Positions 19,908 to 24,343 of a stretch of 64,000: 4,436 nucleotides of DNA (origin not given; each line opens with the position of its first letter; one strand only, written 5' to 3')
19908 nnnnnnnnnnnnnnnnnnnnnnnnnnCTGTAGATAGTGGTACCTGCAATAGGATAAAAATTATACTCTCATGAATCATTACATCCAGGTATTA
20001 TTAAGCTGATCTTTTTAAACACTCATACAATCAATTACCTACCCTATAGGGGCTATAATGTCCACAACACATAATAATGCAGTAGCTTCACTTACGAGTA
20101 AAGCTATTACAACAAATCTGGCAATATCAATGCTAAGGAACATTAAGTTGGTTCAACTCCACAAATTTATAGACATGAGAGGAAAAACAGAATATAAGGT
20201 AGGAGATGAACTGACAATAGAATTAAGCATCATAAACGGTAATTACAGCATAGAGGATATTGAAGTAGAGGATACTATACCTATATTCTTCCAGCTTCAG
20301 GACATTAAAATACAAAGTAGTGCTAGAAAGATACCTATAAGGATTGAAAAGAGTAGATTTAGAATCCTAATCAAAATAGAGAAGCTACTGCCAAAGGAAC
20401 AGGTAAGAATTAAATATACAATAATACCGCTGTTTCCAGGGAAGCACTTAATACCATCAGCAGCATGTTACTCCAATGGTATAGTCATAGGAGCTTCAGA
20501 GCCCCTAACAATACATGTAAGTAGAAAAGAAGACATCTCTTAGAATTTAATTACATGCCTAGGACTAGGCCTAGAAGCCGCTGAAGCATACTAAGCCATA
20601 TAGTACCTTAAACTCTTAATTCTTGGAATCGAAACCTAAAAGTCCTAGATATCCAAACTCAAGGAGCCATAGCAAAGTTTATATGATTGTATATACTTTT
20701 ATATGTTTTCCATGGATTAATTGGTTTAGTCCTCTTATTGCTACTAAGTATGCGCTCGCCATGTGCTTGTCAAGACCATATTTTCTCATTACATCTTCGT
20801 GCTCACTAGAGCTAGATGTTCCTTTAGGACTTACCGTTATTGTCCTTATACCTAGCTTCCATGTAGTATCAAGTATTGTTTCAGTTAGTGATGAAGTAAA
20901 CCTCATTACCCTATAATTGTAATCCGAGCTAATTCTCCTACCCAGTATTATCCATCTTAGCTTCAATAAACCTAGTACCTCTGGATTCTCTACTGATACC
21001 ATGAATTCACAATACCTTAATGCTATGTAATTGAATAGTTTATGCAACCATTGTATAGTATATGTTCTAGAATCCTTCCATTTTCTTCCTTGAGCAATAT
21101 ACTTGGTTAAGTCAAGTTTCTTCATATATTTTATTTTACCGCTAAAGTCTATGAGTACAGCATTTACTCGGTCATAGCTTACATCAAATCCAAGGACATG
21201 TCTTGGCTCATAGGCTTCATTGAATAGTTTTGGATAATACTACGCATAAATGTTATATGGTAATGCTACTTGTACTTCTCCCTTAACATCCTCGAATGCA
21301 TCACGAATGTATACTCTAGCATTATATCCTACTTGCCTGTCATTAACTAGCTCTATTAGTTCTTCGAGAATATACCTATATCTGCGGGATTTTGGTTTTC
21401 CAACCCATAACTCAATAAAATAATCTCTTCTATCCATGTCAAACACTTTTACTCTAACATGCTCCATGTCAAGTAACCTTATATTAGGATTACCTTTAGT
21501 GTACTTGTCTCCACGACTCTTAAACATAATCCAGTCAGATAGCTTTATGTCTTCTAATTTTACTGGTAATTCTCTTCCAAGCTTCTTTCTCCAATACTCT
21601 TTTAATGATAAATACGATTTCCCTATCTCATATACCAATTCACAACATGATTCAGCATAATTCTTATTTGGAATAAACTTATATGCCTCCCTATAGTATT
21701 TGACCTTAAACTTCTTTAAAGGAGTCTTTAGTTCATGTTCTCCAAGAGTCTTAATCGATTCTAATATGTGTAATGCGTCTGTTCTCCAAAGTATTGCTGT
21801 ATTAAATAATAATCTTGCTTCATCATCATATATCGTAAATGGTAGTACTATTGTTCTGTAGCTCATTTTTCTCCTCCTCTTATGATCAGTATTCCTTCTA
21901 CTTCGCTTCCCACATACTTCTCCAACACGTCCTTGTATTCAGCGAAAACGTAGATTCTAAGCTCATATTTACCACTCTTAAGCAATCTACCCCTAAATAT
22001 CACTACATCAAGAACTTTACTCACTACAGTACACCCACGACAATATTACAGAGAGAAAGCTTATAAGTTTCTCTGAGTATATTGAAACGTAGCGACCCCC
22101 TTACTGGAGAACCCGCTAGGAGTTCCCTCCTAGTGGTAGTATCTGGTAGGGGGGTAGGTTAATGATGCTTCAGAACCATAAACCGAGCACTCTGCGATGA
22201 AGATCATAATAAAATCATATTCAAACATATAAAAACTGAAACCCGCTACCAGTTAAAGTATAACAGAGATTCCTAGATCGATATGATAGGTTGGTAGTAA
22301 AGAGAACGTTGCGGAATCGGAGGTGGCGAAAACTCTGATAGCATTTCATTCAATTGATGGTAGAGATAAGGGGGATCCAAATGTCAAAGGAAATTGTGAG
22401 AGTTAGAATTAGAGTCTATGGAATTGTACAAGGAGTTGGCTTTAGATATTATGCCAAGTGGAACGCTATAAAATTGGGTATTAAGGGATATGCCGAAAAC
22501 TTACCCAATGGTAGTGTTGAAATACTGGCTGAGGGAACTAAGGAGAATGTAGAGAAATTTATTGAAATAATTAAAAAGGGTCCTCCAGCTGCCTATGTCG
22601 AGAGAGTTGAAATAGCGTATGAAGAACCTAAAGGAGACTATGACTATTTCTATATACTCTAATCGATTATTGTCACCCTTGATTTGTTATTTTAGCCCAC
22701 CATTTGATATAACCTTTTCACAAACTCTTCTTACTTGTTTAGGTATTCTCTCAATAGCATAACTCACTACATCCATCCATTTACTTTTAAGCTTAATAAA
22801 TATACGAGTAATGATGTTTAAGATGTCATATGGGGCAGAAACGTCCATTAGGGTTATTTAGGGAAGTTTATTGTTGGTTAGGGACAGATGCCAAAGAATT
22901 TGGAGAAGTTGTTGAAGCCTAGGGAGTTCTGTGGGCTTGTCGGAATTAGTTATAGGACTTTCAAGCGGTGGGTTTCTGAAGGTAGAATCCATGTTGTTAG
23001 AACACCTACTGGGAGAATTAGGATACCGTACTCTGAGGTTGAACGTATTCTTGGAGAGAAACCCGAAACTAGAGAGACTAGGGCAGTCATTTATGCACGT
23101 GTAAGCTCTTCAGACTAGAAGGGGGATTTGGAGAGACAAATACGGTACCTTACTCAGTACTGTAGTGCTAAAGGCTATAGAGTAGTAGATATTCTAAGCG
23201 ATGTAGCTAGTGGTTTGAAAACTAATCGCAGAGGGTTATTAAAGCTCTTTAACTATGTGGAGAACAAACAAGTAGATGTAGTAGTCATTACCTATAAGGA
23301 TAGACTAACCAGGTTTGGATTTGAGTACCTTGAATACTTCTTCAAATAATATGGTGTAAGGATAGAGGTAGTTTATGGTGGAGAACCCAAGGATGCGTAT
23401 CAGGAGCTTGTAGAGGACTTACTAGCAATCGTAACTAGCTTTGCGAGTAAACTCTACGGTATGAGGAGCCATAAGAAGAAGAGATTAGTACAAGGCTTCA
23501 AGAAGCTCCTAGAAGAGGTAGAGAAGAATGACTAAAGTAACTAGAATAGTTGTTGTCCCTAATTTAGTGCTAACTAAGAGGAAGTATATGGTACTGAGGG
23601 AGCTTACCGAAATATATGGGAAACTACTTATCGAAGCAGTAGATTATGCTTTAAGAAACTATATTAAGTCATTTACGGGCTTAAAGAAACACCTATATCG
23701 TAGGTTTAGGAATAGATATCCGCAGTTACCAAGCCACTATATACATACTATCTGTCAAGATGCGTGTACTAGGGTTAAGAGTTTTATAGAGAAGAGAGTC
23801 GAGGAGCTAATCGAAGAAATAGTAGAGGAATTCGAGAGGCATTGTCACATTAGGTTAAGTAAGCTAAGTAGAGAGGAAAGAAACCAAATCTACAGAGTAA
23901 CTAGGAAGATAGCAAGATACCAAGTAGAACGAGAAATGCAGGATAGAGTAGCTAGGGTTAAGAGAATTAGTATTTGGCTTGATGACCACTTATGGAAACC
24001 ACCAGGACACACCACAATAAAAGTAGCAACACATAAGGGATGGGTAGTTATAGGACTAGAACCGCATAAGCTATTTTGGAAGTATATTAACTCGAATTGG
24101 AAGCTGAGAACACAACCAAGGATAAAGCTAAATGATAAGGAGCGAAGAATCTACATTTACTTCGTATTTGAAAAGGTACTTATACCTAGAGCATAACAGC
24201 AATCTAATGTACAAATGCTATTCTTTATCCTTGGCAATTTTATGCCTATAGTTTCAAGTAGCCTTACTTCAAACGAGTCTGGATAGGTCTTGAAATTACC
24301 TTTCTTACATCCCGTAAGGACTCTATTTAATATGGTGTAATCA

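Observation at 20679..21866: TnpB-like RuvC nuclease without a zinc finger, kept in frame except for one TAG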

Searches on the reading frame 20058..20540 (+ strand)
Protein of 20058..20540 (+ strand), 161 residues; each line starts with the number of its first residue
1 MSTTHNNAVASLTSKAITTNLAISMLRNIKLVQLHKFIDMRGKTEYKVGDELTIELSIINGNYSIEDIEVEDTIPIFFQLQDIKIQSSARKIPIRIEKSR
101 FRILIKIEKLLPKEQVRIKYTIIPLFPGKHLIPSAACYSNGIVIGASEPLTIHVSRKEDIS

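Call 68: search_protein_families(library=pfam, proteins=[window:20058-20540:+], max_evalue=0.1)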
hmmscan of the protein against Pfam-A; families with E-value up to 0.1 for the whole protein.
seq(161 aa): 1 family
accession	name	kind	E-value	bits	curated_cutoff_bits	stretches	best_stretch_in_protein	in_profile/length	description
PF13584.12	BatD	-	0.0025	18.9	24.1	1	43-154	5-92/92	BatD DUF11 like domain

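Call 98: find_related_loci(query=window:20058-20540:+, collection=metagenome_contigs, flank=4000)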
Query window:20058-20540:+ (161 aa) in metagenome_contigs; peptide patterns used: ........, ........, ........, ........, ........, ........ (x = any residue, [..] = any of these).
510 stretches matched a pattern, but none encodes a relative of the query by tblastn (E <= 1e-3).

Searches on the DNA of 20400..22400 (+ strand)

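Call 109: search_rna_families(source=window, start=20400, end=22400, threshold=evalue, max_evalue=1)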
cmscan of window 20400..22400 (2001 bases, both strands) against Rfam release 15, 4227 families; matches with E-value up to 1: 1.
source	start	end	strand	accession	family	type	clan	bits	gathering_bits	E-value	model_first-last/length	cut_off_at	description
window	21535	21591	-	RF02699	Avashort_thermometer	Cis-reg; thermoregulator;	-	20.2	88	0.8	1-59/59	no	Avashort 5' UTR thermometer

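Call 110: build_rna_model(alignment_id=A4, structure=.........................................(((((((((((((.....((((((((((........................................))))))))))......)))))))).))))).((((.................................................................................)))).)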
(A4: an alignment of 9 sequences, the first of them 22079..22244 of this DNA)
Model R1 built from alignment A4 (9 sequences, 230 columns); structure: as given.
model positions 186; base pairs 27; branch points 1; effective number of sequences 3.21; information 0.59 bits per position. Calibrated on 0.2 Mb of random sequence (short: E-values are rough).
structure used (alignment columns):
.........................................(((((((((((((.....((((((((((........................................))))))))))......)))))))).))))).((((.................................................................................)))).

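Call 111: search_with_rna_model(model_id=R1, sources=[window, L001, L002, L003, L004, L070, L072, L076, L077, L079, L080, L034, L038, L073, L078, L096, L093, L099, L100, L101, L102, L103, L104, L105, L106, L107, L108, L109, L110, L111, L112, L113, L114, L115, L116, L117, L118, L119, L120, L121, L122, L123, L124, L125, L126, L127, L128, L129, L130, L005, L006, L007, L008, L009, L043, L061, L063, L037], max_evalue=1)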
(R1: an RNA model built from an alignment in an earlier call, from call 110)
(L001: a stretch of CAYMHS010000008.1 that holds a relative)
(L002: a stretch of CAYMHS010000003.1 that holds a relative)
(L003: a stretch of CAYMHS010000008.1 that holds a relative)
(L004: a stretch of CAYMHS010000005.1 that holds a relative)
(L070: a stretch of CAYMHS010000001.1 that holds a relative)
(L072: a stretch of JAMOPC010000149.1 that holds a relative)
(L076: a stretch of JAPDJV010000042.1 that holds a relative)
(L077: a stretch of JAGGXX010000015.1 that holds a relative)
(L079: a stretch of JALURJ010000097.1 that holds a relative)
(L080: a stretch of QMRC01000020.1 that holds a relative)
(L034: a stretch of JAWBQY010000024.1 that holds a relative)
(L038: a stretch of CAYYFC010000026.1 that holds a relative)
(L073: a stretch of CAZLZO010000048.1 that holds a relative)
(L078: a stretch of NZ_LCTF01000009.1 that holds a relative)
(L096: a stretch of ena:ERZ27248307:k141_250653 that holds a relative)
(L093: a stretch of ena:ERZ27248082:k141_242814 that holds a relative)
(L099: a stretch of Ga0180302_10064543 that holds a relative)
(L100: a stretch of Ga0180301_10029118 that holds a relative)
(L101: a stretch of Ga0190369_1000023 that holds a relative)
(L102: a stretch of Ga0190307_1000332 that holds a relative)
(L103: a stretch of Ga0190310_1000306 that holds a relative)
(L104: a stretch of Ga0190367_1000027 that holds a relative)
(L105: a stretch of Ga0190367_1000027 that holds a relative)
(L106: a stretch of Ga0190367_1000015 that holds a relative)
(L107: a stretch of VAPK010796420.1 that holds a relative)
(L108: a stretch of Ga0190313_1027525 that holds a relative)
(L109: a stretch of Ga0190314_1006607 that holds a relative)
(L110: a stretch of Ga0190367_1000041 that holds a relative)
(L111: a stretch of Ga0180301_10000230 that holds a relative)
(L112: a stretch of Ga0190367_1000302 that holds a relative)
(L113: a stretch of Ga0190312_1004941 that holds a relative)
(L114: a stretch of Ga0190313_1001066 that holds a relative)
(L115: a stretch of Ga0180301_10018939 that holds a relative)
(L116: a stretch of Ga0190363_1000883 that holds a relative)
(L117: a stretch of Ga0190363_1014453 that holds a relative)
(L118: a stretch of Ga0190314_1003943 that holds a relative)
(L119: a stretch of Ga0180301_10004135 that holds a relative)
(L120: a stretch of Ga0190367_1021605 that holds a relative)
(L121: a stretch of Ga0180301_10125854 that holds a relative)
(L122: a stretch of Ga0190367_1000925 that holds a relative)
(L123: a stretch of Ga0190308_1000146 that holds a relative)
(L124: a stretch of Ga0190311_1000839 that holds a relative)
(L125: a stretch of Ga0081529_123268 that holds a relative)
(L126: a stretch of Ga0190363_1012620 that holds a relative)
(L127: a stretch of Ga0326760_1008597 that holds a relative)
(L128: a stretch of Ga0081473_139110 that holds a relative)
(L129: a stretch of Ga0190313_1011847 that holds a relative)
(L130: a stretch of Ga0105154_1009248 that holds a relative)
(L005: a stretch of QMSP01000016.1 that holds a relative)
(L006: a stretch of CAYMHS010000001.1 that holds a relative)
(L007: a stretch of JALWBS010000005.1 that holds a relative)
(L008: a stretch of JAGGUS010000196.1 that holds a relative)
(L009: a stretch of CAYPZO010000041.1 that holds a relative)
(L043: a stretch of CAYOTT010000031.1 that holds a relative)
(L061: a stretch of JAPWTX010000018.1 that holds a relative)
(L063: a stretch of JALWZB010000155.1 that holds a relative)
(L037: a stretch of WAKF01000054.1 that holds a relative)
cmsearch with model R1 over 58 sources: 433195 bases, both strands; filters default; matches with E-value up to 1: 22.
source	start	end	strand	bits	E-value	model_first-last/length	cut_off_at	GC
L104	1111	1287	-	168.3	1.1e-31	1-186/186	no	0.45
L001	5611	5787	-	167.6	1.5e-31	1-186/186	no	0.45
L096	7562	7740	-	166.6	2.5e-31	1-186/186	no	0.45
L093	8607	8785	-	166.6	2.5e-31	1-186/186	no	0.45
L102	1107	1285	-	166.6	2.5e-31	1-186/186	no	0.45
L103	1107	1285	-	166.6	2.5e-31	1-186/186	no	0.45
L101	1107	1285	-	165.8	3.5e-31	1-186/186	no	0.44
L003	5625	5804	-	161.8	2.3e-30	1-186/186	no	0.42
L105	1125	1304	-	161.8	2.3e-30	1-186/186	no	0.42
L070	6323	6502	+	151.7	2.5e-28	1-186/186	no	0.41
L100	310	502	-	151.7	2.5e-28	1-186/186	no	0.55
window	22077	22244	+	126.1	3.8e-23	1-186/186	no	0.43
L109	888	1063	-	112.3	2.3e-20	1-186/186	no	0.44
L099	1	136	-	102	2.7e-18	1-165/186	3'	0.43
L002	5671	5811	-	91.3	4e-16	1-186/186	no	0.47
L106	1171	1311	-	91.3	4e-16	1-186/186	no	0.47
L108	126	297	-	84.8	8.5e-15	1-186/186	no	0.45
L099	1507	1548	+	25.9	0.0069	140-181/186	no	0.21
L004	5509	5624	-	25.2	0.0094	1-186/186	no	0.42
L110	1009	1124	-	25.2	0.0094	1-186/186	no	0.42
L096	12163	12340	+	21.4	0.056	1-186/186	no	0.45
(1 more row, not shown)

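Call 117: search_with_rna_model(model_id=R1, sources=[window, L001, L003, L094, L100, L109, L108, L002, L070, L081, L084, L085, L087, L107], max_evalue=0.0001, make_alignment=true)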
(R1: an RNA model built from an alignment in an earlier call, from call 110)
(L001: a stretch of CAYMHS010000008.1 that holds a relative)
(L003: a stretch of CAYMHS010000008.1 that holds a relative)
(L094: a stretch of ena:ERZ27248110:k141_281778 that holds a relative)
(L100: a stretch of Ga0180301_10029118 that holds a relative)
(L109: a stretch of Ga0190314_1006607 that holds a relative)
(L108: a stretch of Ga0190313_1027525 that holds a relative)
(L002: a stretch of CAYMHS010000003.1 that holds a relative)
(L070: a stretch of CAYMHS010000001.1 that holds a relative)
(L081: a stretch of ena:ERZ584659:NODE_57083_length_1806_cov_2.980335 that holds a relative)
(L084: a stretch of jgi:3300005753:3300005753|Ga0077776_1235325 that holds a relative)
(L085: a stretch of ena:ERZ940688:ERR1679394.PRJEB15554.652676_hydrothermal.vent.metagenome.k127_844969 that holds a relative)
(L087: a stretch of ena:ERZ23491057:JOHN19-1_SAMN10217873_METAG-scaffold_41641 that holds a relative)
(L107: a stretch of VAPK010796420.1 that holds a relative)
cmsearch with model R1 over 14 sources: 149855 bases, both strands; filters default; matches with E-value up to 0.0001: 13.
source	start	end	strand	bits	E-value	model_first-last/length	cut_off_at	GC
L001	5611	5787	-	167.6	5.3e-32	1-186/186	no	0.45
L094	7562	7740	-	166.6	8.5e-32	1-186/186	no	0.45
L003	5625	5804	-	161.8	7.8e-31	1-186/186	no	0.42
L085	2604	2792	-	152.8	5.2e-29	1-186/186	no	0.59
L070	6323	6502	+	151.7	8.7e-29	1-186/186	no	0.41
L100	310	502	-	151.7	8.7e-29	1-186/186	no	0.55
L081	75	231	-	135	2.1e-25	1-186/186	no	0.41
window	22077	22244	+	126.1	1.3e-23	1-186/186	no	0.43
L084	3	185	-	115.4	1.9e-21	1-186/186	no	0.49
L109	888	1063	-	112.3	8.1e-21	1-186/186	no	0.44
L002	5671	5811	-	91.3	1.4e-16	1-186/186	no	0.47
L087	1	166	-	84.9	2.7e-15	1-164/186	3'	0.6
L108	126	297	-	84.8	3e-15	1-186/186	no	0.45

Alignment A6: 13 matches aligned to the model, 222 columns, each read 5' to 3' on its own strand. Consensus structure (alignment columns), stored with it:
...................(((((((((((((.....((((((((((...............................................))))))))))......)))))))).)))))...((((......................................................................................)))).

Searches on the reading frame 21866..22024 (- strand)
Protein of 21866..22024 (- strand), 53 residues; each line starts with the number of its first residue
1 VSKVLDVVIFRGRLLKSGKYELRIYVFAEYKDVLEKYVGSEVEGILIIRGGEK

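Call 21: search_protein_families(library=pfam, proteins=[window:21866-22024:-], max_evalue=10)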
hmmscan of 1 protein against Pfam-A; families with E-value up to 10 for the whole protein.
seq(53 aa): 2 families
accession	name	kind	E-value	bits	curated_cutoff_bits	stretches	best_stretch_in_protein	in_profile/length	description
PF17217.9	UPA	-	0.017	15.2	27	1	2-41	2-41/140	UPA domain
PF12580.14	TPPII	-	0.14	12.1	29.7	1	15-37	104-126/187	Tripeptidyl peptidase II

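Call 99: predict_structure(protein=window:21866-22024:-)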
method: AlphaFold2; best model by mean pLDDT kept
length: 53 residues; sequences in the alignment: 1
mean_pLDDT: 65.2   pTM: 0.38
mean pLDDT of the five models: 65.2, 61.1, 60.3, 58.1, 56.3
residues with pLDDT >= 90: 0; 70-90: 22; 50-70: 24; < 50: 7
segments of 3 or more residues with pLDDT < 50: 1-5
pLDDT, mean of each block of 10 residues (from residue 1): 52 79 70 71 58 47
secondary structure, 60 per line:
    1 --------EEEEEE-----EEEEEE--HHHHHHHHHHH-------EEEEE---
elements in order: E9-14 E20-25 H28-38 E46-50

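Call 105: fold_search(model_id=the predicted structure, library=pdb)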
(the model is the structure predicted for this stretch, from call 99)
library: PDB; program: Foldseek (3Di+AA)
matches with E <= 10: 136; with E <= 0.001: 0
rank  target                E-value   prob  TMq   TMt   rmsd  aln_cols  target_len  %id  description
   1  4ym7_AA               1.6e+00  0.12  0.33  0.02   4.6        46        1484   26  RNA polymerase I structure with an alternative dimer hinge (released 2015-09-09)
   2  4hit_B                1.9e+00  0.69  0.62  0.30   3.1        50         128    8  Crystal structure of H112W mutant of borna disease virus matrix protein (released 2013-10-30)
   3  3aqo_B                2.2e+00  0.15  0.38  0.13   7.3        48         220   19  Structure and function of a membrane component SecDF that enhances protein export (released 2011-05-18)
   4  3aqo_A                2.2e+00  0.14  0.35  0.12   7.7        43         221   14  Structure and function of a membrane component SecDF that enhances protein export (released 2011-05-18)
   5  5zcy                  2.3e+00  0.28  0.44  0.31   4.6        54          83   13  Crystal structure of archaeal translation initiation factor 1 at 1.5 Angstroms resolution (released 2018-05-02)
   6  6l2n_A                2.3e+00  0.25  0.39  0.11   4.2        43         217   14  Crystal structure of the R.PabI(Y68F-K154A)-dsDNA(GTAC-3bp-GTAC) complex (released 2020-03-18)
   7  4u9b                  2.4e+00  0.54  0.38  0.12   1.7        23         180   22  Crystal structure of an H-NOX protein from S. oneidensis in the Fe(II)NO ligation state (released 2014-10-01)
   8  3aqo_C                2.4e+00  0.11  0.33  0.12   6.4        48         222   14  Structure and function of a membrane component SecDF that enhances protein export (released 2011-05-18)
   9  4obi                  2.4e+00  0.07  0.26  0.18  12.9        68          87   19  Crystal structure of a DUF1312 family protein (EF3258) from Enterococcus faecalis V583 at 1.73 A resolution (released 2014-02-12)
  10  5x7v_B                2.6e+00  0.23  0.43  0.18   3.8        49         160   10  Crystal structure of Nucleosome assembly protein S (PfNapS) from Plasmodium falciparum (released 2017-03-15)
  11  3f2b_A                2.6e+00  0.12  0.33  0.03  10.9        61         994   20  DNA Polymerase PolC from Geobacillus kaustophilus complex with DNA, dGTP, Mg and Zn (released 2009-01-20)
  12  3f1j                  2.8e+00  0.60  0.65  0.29   3.0        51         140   10  Crystal structure of the Borna disease virus matrix protein (BDV-M) reveals RNA binding properties (released 2009-02-03)
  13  8cdu_C                2.8e+00  0.25  0.39  0.04   5.4        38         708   24  Rnase R bound to a 30S degradation intermediate (main state) (released 2023-12-20)
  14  3f2c_A                2.8e+00  0.14  0.36  0.03   9.8        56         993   21  DNA Polymerase PolC from Geobacillus kaustophilus complex with DNA, dGTP and Mn (released 2009-01-20)
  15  4hi6_C                2.9e+00  0.63  0.65  0.29   2.5        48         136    8  Crystal structure of H112W mutant of borna disease virus matrix protein (released 2013-10-30)
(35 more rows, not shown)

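Call 106: search_protein_families(library=pfam, alignment_id=A5, max_evalue=1)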
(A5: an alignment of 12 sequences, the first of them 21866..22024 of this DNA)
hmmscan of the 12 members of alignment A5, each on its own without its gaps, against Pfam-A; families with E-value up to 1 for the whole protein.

A. member 1, window:21866-22024:- (53 aa): 2 families
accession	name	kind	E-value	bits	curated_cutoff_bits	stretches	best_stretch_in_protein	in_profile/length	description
PF17217.9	UPA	-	0.017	15.2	27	1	2-41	2-41/140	UPA domain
PF12580.14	TPPII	-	0.14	12.1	29.7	1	15-37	104-126/187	Tripeptidyl peptidase II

B. families by the number of members that match (of 12 scanned): 3 families
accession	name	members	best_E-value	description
PF04014.23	MazE_antitoxin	2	0.038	Antidote-toxin recognition MazE, bacterial antitoxin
PF17217.9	UPA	1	0.017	UPA domain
PF12580.14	TPPII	1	0.14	Tripeptidyl peptidase II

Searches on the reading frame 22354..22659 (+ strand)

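Call 68: search_protein_families(library=pfam, proteins=[window:22354-22659:+], max_evalue=0.1)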
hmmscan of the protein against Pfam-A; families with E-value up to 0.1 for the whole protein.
seq(102 aa): 1 family
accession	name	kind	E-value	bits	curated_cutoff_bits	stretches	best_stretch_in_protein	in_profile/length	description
PF00708.24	Acylphosphatase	-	1.7e-27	96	22.5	1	18-101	2-85/85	Acylphosphatase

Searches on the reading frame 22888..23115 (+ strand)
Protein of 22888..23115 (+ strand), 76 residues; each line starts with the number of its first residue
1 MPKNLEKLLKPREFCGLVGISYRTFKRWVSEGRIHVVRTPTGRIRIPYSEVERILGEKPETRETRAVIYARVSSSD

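Call 68: search_protein_families(library=pfam, proteins=[window:22888-23115:+], max_evalue=0.1)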
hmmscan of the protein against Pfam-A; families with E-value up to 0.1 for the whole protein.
seq(76 aa): 5 families
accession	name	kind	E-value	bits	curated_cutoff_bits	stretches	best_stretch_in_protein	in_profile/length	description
PF12728.13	HTH_17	-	6.7e-08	33.1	27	1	8-55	1-47/51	Helix-turn-helix domain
PF00376.29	MerR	-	0.00013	22.1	28.2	1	11-44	2-36/38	MerR family regulatory protein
PF13411.12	MerR_1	-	0.011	16.3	21.6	1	12-48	4-40/69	MerR HTH family regulatory protein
PF13518.12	HTH_28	-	0.012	16.1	25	1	12-30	16-34/52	Helix-turn-helix domain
PF13384.12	HTH_23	-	0.019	15.2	24.6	1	9-30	18-39/50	Homeodomain-like domain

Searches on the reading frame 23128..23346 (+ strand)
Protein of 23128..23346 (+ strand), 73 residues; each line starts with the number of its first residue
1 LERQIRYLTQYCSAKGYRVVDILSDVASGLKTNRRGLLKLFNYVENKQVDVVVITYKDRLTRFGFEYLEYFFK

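Call 68: search_protein_families(library=pfam, proteins=[window:23128-23346:+], max_evalue=0.1)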
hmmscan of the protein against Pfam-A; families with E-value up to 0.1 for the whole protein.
seq(73 aa): 2 families
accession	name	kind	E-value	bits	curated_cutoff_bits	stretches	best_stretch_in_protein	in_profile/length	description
PF00239.26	Resolvase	-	6.8e-15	55.9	23.3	1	2-70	17-85/145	Resolvase, N terminal domain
PF02310.24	B12-binding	-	0.03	14.6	32.1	1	4-55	16-58/121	B12 binding domain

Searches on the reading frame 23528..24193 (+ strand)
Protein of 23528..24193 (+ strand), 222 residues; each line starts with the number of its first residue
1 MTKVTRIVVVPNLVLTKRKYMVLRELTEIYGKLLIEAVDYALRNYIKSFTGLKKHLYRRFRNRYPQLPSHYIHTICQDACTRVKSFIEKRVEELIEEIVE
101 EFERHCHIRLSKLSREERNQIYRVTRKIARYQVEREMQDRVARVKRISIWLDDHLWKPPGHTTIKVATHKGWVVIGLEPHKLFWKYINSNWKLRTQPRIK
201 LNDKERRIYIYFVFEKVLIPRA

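Call 68: search_protein_families(library=pfam, proteins=[window:23528-24193:+], max_evalue=0.1)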
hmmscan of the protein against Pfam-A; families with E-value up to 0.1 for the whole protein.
seq(222 aa): 1 family
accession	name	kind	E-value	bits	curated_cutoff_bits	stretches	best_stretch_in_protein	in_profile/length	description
PF12022.14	COG2_C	-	0.034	14.2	27.3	1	55-103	195-239/300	COG complex component, COG2, C-terminal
